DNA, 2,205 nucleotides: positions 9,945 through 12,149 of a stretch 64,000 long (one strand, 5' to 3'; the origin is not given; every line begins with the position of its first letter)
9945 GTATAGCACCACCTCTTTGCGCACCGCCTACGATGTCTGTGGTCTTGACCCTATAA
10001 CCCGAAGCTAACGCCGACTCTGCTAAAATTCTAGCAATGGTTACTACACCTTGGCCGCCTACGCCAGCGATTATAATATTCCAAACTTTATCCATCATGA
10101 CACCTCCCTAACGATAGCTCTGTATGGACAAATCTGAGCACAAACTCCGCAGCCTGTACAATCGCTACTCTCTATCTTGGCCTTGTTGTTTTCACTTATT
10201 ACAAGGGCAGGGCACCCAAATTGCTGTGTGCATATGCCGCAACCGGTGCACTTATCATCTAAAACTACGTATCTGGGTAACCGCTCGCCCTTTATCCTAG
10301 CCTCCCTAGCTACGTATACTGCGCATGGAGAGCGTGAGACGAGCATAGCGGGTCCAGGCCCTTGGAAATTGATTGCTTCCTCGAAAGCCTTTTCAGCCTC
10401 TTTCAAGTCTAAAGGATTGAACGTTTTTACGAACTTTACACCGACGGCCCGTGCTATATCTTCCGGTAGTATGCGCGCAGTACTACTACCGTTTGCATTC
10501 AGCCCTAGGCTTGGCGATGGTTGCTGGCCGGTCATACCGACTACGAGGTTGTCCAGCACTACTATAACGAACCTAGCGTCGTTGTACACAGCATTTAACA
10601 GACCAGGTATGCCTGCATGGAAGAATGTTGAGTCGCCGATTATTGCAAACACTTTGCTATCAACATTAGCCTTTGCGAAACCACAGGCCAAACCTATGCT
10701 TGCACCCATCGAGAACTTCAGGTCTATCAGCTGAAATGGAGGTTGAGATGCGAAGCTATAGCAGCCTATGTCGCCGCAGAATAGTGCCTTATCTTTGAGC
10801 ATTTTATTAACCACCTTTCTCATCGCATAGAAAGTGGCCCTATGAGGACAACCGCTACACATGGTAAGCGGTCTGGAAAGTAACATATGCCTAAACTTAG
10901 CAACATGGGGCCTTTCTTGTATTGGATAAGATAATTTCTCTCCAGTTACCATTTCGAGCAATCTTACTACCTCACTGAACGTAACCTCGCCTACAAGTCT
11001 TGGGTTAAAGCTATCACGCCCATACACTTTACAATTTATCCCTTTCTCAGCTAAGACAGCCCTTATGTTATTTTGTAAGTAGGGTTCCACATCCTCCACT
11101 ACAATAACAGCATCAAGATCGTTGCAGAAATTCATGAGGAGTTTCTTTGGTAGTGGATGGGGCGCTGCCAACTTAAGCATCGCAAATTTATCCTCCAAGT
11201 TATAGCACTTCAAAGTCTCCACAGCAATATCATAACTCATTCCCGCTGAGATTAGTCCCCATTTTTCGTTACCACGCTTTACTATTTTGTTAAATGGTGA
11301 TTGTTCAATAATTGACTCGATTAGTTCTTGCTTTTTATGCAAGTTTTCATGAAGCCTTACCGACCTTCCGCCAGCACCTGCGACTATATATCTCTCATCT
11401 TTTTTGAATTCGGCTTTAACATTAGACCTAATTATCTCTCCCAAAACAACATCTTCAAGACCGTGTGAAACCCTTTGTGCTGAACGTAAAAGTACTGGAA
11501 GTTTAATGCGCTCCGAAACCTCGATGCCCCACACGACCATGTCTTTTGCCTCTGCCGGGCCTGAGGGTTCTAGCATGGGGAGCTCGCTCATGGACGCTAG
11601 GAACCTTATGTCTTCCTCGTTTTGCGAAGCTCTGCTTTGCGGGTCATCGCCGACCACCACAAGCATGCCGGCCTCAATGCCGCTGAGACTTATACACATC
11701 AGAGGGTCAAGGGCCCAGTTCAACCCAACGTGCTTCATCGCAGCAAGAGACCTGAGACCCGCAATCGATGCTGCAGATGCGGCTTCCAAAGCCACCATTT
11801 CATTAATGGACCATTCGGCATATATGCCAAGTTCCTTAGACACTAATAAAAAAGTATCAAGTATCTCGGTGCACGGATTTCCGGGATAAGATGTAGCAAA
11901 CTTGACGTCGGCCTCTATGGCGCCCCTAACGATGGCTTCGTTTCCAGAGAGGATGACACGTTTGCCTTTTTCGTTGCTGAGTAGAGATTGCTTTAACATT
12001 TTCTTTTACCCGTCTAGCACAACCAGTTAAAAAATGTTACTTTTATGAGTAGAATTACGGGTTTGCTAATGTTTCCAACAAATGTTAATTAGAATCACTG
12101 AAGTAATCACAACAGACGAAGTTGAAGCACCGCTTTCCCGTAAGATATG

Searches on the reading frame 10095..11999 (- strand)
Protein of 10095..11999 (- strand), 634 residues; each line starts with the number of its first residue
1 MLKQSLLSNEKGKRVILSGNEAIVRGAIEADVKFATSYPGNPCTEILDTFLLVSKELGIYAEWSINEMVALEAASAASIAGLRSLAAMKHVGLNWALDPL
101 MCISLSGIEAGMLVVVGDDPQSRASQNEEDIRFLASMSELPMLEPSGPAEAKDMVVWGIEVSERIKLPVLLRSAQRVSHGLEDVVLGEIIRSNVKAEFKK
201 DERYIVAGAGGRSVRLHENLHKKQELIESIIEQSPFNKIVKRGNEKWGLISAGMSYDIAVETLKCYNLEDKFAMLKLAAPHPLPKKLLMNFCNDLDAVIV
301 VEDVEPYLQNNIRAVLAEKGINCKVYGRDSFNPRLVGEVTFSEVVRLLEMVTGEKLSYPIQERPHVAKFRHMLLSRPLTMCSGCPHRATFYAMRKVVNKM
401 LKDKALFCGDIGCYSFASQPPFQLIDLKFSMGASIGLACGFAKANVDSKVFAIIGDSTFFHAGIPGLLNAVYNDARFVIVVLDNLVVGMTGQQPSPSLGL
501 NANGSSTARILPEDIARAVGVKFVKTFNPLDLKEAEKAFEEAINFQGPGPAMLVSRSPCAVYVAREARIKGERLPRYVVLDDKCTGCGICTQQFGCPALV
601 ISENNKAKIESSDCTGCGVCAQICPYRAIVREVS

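Call 17: find_encoding_contigs(protein=window:10095-11999:-, flank=10000, max_places=1)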
Protein window:10095-11999:- (634 aa): 11 contigs read that carry it; 1 place shown.
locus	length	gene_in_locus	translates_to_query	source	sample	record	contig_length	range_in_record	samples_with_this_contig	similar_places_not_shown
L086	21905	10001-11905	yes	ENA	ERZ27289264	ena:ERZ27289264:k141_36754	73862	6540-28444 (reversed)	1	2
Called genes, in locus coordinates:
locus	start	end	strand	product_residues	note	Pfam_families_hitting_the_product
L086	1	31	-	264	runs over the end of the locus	PF00149:Metallophos, PF12850:Metallophos_2 (weak)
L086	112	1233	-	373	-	PF04406:TP6A_N, PF21180:TOP6A-Spo11_Toprim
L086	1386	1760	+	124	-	PF01877:RNA_binding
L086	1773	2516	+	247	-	PF01261:AP_endonuc_2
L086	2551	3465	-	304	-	PF23023:Anti-Pycsar_Apyc1, PF00753:Lactamase_B (weak), PF12706:Lactamase_B_2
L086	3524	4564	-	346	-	PF01555:N6_N4_Mtase (faint), PF01170:UPF0020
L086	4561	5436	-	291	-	PF13793:Pribosyltran_N, PF00156:Pribosyltran, PF14681:UPRTase (weak), PF14572:Pribosyl_synth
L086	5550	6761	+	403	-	PF01966:HD, PF19276:HD_assoc_2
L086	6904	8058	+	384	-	PF01751:Toprim, PF13155:Toprim_2 (weak), PF13662:Toprim_4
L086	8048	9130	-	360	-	PF26356:Pelota_N, PF03465:eRF1_3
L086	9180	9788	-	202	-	PF01909:NTP_transf_2 (weak)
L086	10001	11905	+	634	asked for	PF01855:POR_N (weak), PF12837:Fer4_6 (faint), PF02775:TPP_enzyme_C, PF12797:Fer4_2 (faint), PF13187:Fer4_9 (weak), PF13237:Fer4_10, PF14697:Fer4_21 (weak), PF00037:Fer4 (weak)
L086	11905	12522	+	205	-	PF01558:POR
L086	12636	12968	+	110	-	-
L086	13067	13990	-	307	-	PF01171:ATP_bind_3, PF10288:CTU2 (faint), PF16503:zn-ribbon_14 (weak)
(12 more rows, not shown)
